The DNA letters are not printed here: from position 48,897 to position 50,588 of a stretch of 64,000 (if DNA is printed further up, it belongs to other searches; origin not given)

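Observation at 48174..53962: Glucitol/sorbitol-type PTS cluster with split and permuted SrlE, no SrlD, and a COG4091-like SAF-domain oxidoreductase plus aldolase-like protein instead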

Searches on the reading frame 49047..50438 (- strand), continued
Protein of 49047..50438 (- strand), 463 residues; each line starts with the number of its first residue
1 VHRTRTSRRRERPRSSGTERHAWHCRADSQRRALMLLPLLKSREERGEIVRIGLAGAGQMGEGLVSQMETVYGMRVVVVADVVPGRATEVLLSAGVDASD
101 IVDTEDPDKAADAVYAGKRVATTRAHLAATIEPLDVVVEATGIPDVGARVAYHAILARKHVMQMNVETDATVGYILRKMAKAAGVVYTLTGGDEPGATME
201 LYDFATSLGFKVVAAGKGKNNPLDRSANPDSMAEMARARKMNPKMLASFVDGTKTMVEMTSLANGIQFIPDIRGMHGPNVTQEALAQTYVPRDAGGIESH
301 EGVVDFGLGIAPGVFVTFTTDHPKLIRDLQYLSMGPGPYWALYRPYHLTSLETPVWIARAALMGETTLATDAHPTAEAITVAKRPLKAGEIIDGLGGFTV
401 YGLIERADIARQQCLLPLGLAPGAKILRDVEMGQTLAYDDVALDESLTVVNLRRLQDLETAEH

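Call 77: search_dna_similar(query=window:49047-50336:-, collection=plasmids, mode=protein, max_rows=25, max_evalue=1e-40)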
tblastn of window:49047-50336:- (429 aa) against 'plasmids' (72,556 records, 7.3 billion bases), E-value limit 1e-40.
Records with a match: 88; places in all: 93; records where one place covers at least 80% of the query: 88.
Best place of each record, by identity: <60% 88.
By first word of the organism name: Rhizobium 17; Sinorhizobium 9; Aminobacter 6; Phyllobacterium 5; Paracoccus 4; Deinococcus 4; Ligilactobacillus 3; Listeria 3; Shinella 3; Caballeronia 3; and 26 more.
By predicted mobility (MOB-suite, as given by PLSDB): non-mobilizable 67; conjugative 14; mobilizable 7.
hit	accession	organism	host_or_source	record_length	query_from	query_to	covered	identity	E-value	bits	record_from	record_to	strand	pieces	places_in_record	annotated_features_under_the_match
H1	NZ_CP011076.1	Brevibacillus laterosporus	Oryza sativa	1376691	13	425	96%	47.1%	1e-111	367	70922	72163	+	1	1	none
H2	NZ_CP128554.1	Priestia aryabhattai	seagrass,mixed culture,rhizosphere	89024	6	422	97%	45.9%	2e-112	370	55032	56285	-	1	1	SAF domain-containing protein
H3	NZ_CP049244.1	Allorhizobium pseudoryzae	cell culture,soil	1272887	6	423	97%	44.2%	8e-97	325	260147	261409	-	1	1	none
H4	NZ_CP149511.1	Pararhizobium sp. A13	Aeschynomene indica,cell ...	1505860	5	423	98%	43.9%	2e-97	326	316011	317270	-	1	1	none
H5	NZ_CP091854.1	Terrarubrum flagellatum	cell culture,forest soil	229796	6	423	97%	43.0%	1e-99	333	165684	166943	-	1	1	homoserine dehydrogenase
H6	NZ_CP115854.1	Pseudoroseomonas cervicalis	-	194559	6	423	97%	42.9%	2e-100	335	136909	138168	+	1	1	homoserine dehydrogenase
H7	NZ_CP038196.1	Paracoccus versutus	single cell,soil adjacent to the roots ...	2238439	5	423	98%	41.8%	2e-94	318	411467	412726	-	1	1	none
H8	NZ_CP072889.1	Enterococcus raffinosus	stream/river surface water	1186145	6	423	97%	41.7%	2e-96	323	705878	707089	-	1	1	record has no annotation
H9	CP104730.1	Ligilactobacillus salivarius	swine,pure culture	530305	2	423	98%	40.7%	1e-88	301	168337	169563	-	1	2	SAF domain-containing protein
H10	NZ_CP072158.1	Rhizobium sp. B230/85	Himalayan blackberry,cell culture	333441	6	423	97%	40.9%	6e-90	305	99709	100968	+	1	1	NAD(P)H-dependent oxidoreductase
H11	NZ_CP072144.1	Rhizobium sp. L51/94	Blueberry,cell culture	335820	6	423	97%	40.9%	6e-90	305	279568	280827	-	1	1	NAD(P)H-dependent oxidoreductase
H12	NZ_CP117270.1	Rhizobium rhododendri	Rhododendron sp.,pure bacterial ...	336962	6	423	97%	40.9%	6e-90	305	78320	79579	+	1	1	NAD(P)H-dependent oxidoreductase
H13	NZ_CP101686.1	Ligilactobacillus salivarius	Yunnan Silkie Chicken,Pure culture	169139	2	423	98%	40.5%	3e-88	300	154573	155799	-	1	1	Gfo/Idh/MocA family oxidoreductase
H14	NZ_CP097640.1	Ligilactobacillus salivarius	Sinocyclocheilus grahami,Pure ...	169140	2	423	98%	40.5%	3e-88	300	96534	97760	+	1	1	Gfo/Idh/MocA family oxidoreductase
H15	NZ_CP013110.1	Sinorhizobium americanum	Vachellia farnesiana,cell culture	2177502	6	423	97%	40.7%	6e-88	299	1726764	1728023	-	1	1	record has no annotation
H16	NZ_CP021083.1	Deinococcus ficus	Ficus religiosa L.,cell ...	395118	6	423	97%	40.7%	3e-72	254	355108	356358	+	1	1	SAF domain-containing protein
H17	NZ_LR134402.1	Listeria monocytogenes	Homo sapiens,Vein blood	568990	6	423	97%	40.5%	4e-85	291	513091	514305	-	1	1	SAF domain-containing protein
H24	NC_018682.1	Sinorhizobium meliloti Rm41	-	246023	6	423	97%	40.2%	3e-87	297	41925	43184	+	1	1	NAD(P)H-dependent oxidoreductase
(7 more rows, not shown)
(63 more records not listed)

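Call 78: get_annotated_region(hit=H17, flank=8000)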
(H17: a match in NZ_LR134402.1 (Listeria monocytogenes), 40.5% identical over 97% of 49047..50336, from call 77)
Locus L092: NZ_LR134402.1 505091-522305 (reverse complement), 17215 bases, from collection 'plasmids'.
description: Listeria monocytogenes strain NCTC7974 plasmid 5, complete sequence
organism: Listeria monocytogenes (NCBI taxid 1639)
taxonomy: Bacteria; Bacillota; Bacilli; Bacillales; Listeriaceae; Listeria; Listeria monocytogenes
host: -; source: Homo sapiens,Vein blood; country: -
typing (MOB-suite, as given by PLSDB): non-mobilizable
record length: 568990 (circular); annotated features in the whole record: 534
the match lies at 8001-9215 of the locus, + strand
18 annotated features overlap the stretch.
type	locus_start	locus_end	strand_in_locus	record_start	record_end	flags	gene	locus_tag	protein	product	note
CDS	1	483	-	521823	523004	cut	-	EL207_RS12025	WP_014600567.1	iron-containing alcohol dehydrogenase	-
CDS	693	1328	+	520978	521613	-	cbpA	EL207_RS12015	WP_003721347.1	cyclic di-AMP binding protein CbpA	-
CDS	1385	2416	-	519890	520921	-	-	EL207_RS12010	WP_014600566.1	DUF916 and DUF3324 domain-containing protein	-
CDS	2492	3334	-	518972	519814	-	-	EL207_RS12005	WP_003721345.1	WxL domain-containing protein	-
CDS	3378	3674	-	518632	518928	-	-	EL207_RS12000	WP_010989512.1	LPXTG cell wall anchor domain-containing protein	-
CDS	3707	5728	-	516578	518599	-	-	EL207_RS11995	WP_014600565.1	lmo0549 family WxL domain-containing class 2 internalin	-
CDS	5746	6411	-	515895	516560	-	-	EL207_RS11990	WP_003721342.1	Crp/Fnr family transcriptional regulator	GO:0006355 - regulation of DNA-templated transcription [Evidence IEA]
CDS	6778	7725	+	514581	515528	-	-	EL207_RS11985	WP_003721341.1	sugar-binding transcriptional regulator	-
CDS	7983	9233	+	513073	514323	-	-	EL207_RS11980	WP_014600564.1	SAF domain-containing protein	-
CDS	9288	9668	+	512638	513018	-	-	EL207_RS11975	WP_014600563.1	transcriptional regulator GutM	-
CDS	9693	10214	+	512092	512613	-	-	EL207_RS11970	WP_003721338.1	PTS glucitol/sorbitol transporter subunit IIC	-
CDS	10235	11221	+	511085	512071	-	-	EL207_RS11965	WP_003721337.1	PTS glucitol/sorbitol transporter subunit IIB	-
CDS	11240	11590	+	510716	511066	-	-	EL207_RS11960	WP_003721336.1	PTS glucitol/sorbitol transporter subunit IIA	-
CDS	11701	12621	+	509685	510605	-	-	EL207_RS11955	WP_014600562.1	ABC transporter substrate-binding protein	-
CDS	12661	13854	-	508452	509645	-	-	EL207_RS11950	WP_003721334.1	serine hydrolase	-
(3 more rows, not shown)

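Call 79: get_annotated_region(hit=H2, flank=9000)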
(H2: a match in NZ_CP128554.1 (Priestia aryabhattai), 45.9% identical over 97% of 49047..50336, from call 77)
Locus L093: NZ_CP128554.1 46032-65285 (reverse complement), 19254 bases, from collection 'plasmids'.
description: Priestia aryabhattai strain XT37 plasmid unnamed2
organism: Priestia aryabhattai (NCBI taxid 412384)
taxonomy: Bacteria; Bacillota; Bacilli; Bacillales; Bacillaceae; Priestia; Priestia aryabhattai
host: -; source: seagrass,mixed culture,rhizosphere; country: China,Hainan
typing (MOB-suite, as given by PLSDB): mobilizable; replicon rep_cluster_385; relaxase MOBP
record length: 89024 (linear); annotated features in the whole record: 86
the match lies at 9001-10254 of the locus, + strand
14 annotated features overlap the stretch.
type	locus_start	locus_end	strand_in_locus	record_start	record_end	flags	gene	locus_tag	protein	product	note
CDS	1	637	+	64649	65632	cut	pdhA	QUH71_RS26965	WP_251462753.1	pyruvate dehydrogenase (acetyl-transferring) E1 component subunit alpha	GO:0006086 - acetyl-CoA biosynthetic process from pyruvate [Evidence IEA]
CDS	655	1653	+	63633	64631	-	-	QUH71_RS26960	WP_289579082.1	alpha-ketoacid dehydrogenase subunit beta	-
CDS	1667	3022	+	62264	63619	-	-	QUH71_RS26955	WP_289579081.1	dihydrolipoamide acetyltransferase family protein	GO:0006096 - glycolytic process [Evidence IEA]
CDS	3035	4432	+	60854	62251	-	lpdA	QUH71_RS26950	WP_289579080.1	dihydrolipoyl dehydrogenase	GO:0045454 - cell redox homeostasis [Evidence IEA]; GO:0051068 - dihydrolipoamide metabolic process [Evidence IEA]; ...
CDS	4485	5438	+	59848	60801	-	-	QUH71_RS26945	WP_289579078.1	sugar-binding transcriptional regulator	-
CDS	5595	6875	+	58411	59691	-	-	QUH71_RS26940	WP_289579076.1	MFS transporter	-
CDS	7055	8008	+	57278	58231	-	-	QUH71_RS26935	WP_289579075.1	sugar-binding transcriptional regulator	-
CDS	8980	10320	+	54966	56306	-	-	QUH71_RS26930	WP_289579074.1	SAF domain-containing protein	-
CDS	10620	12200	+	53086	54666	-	-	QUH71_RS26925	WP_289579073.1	FGGY family carbohydrate kinase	GO:0005975 - carbohydrate metabolic process [Evidence IEA]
CDS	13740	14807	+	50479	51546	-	-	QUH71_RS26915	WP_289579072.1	DUF4238 domain-containing protein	-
CDS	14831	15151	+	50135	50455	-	-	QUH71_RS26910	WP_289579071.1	hypothetical protein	-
CDS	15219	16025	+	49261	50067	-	-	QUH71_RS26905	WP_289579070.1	hypothetical protein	-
CDS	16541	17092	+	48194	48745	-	-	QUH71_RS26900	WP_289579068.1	hypothetical protein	-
CDS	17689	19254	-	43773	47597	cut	-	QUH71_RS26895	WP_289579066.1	hypothetical protein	-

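Call 80: get_annotated_region(hit=H24, flank=9000)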
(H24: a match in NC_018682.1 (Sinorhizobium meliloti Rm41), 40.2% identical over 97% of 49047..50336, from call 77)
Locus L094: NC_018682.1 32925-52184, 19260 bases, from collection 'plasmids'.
description: Sinorhizobium meliloti Rm41 plasmid pRM41A, complete sequence
organism: Sinorhizobium meliloti Rm41 (NCBI taxid 1230587)
taxonomy: Bacteria; Pseudomonadota; Alphaproteobacteria; Hyphomicrobiales; Rhizobiaceae; Sinorhizobium; Sinorhizobium meliloti; Sinorhizobium meliloti Rm41
host: -; source: -; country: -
typing (MOB-suite, as given by PLSDB): conjugative; replicon rep_cluster_471; relaxase MOBQ,MOBQ; mating-pair formation MPF_T
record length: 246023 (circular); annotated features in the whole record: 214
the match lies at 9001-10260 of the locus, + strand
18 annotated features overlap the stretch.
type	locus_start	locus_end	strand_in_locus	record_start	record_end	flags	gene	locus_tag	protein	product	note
CDS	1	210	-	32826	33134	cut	-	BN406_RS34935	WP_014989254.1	GTP-binding protein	-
CDS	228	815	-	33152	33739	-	-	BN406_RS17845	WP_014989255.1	hypothetical protein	-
CDS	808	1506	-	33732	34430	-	-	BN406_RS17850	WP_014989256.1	hypothetical protein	-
CDS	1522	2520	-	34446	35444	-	-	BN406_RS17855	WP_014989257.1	sugar kinase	-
CDS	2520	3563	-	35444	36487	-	-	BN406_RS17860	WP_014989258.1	ABC transporter ATP-binding protein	-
CDS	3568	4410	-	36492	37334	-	-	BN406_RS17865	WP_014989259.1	carbohydrate ABC transporter permease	GO:0008643 - carbohydrate transport [Evidence IEA]; GO:0055085 - transmembrane transport [Evidence IEA]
CDS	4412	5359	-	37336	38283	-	-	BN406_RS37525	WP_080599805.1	sugar ABC transporter permease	-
CDS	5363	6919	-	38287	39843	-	-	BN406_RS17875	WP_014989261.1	extracellular solute-binding protein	-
CDS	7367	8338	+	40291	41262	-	-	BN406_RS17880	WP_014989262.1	sugar-binding transcriptional regulator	-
CDS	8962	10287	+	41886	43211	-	-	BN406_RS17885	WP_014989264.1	NAD(P)H-dependent oxidoreductase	-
CDS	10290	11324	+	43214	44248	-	-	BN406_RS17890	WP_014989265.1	thiamine pyrophosphate-dependent dehydrogenase E1 component subunit alpha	-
CDS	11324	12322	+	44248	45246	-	-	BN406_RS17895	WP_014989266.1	alpha-ketoacid dehydrogenase subunit beta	-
CDS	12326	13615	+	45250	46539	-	-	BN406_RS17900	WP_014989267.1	2-oxo acid dehydrogenase subunit E2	-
CDS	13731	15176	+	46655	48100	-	lpdA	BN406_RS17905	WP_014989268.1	dihydrolipoyl dehydrogenase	GO:0045454 - cell redox homeostasis [Evidence IEA]; GO:0051068 - dihydrolipoamide metabolic process [Evidence IEA]; ...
CDS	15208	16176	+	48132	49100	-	lipA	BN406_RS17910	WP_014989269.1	lipoyl synthase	GO:0009107 - lipoate biosynthetic process [Evidence IEA]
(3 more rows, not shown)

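Call 81: get_annotated_region(hit=H5, flank=9000)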
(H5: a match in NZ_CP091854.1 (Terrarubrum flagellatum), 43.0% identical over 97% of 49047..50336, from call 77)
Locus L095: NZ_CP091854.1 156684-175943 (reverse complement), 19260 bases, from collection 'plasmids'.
description: Terrarubrum flagellatum strain 7MK25 plasmid unnamed3, complete sequence
organism: Terrarubrum flagellatum (NCBI taxid 2895980)
taxonomy: Bacteria; Pseudomonadota; Alphaproteobacteria; Hyphomicrobiales; Terrirubraceae; Terrirubrum; Terrarubrum flagellatum
host: -; source: cell culture,forest soil; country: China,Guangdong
typing (MOB-suite, as given by PLSDB): non-mobilizable
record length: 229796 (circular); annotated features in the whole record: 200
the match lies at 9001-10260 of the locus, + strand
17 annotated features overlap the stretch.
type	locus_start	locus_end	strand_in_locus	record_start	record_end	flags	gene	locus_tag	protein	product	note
CDS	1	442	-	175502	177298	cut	-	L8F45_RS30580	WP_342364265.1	glycoside hydrolase family 15 protein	-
CDS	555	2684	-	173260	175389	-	-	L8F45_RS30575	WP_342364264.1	alpha/beta hydrolase domain-containing protein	-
CDS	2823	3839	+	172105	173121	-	-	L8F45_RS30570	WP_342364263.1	sugar-binding transcriptional regulator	-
CDS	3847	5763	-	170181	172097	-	ptsP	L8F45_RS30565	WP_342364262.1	phosphoenolpyruvate--protein phosphotransferase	GO:0009401 - phosphoenolpyruvate-dependent sugar phosphotransferase system [Evidence IEA]; GO:0006808 - regulation of ...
CDS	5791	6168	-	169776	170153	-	-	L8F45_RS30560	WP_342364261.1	PTS glucitol/sorbitol transporter subunit IIA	-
CDS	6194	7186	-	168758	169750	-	-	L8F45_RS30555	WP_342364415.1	PTS glucitol/sorbitol transporter subunit IIB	-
CDS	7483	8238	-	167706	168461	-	-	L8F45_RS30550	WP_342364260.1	PTS glucitol/sorbitol transporter subunit IIC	-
CDS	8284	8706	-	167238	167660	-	-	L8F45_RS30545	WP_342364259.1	transcriptional regulator GutM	-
CDS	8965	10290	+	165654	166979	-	-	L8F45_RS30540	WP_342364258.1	homoserine dehydrogenase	-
CDS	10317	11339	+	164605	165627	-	-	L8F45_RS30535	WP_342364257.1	thiamine pyrophosphate-dependent dehydrogenase E1 component subunit alpha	-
CDS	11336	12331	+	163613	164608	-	-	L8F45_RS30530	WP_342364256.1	alpha-ketoacid dehydrogenase subunit beta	-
CDS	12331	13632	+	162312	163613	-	-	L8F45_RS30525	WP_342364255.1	acetoin dehydrogenase dihydrolipoyllysine-residue acetyltransferase subunit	-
CDS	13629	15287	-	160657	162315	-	-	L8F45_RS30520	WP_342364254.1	hydantoinase B/oxoprolinase family protein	-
CDS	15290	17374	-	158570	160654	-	-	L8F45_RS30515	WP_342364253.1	hydantoinase/oxoprolinase family protein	-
CDS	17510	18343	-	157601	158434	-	-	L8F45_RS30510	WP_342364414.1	shikimate dehydrogenase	-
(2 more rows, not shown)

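Call 82: get_annotated_region(hit=H13, flank=9000)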
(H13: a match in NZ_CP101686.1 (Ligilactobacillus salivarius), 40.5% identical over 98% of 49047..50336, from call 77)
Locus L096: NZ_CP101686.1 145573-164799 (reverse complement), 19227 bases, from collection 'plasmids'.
description: Ligilactobacillus salivarius strain L.S.05 plasmid unnamed1
organism: Ligilactobacillus salivarius (NCBI taxid 1624)
taxonomy: Bacteria; Bacillota; Bacilli; Lactobacillales; Lactobacillaceae; Ligilactobacillus; Ligilactobacillus salivarius
host: -; source: Yunnan Silkie Chicken,Pure culture; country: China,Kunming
typing (MOB-suite, as given by PLSDB): non-mobilizable; replicon rep_cluster_1685
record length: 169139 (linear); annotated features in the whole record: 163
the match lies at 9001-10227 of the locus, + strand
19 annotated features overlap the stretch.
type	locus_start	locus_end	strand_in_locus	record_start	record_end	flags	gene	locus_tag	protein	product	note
CDS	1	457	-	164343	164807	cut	-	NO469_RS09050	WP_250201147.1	heme-binding protein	-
CDS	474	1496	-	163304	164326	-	iolG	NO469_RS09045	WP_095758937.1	inositol 2-dehydrogenase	GO:0019310 - inositol catabolic process [Evidence IEA]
CDS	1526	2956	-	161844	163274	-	-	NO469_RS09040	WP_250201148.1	sugar porter family MFS transporter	GO:0055085 - transmembrane transport [Evidence IEA]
CDS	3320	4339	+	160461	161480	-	iolG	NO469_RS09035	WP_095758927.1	inositol 2-dehydrogenase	GO:0019310 - inositol catabolic process [Evidence IEA]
CDS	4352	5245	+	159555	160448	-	iolE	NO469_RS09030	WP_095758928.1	myo-inosose-2 dehydratase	GO:0019310 - inositol catabolic process [Evidence IEA]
CDS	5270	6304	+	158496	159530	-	-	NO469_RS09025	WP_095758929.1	Gfo/Idh/MocA family oxidoreductase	-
CDS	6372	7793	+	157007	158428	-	-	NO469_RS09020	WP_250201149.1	sugar porter family MFS transporter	GO:0055085 - transmembrane transport [Evidence IEA]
CDS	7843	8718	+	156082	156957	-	-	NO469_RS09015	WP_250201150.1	Gfo/Idh/MocA family oxidoreductase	-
CDS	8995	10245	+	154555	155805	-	-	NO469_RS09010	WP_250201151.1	Gfo/Idh/MocA family oxidoreductase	-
CDS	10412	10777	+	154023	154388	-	-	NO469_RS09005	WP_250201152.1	PTS glucitol/sorbitol transporter subunit IIA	-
CDS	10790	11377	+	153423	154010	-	-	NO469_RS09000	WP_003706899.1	PTS glucitol/sorbitol transporter subunit IIC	-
CDS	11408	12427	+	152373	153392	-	-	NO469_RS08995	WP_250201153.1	PTS glucitol/sorbitol transporter subunit IIB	-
CDS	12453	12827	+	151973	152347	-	-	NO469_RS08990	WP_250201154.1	transcriptional regulator GutM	-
CDS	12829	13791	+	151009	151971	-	-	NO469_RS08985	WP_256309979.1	sugar-binding domain-containing protein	-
CDS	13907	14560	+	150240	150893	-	fsa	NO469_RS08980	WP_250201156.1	fructose-6-phosphate aldolase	-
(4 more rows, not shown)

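Call 89: get_annotated_region(hit=H8, flank=10000)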
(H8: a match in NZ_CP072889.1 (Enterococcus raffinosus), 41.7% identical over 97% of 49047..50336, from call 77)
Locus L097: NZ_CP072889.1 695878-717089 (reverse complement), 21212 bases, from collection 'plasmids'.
description: Enterococcus raffinosus strain F162_2 plasmid pF162_2_1, complete sequence
organism: Enterococcus raffinosus (NCBI taxid 71452)
taxonomy: Bacteria; Bacillota; Bacilli; Lactobacillales; Enterococcaceae; Enterococcus; Enterococcus raffinosus
host: -; source: stream/river surface water; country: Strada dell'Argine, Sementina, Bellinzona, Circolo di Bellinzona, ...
typing (MOB-suite, as given by PLSDB): non-mobilizable
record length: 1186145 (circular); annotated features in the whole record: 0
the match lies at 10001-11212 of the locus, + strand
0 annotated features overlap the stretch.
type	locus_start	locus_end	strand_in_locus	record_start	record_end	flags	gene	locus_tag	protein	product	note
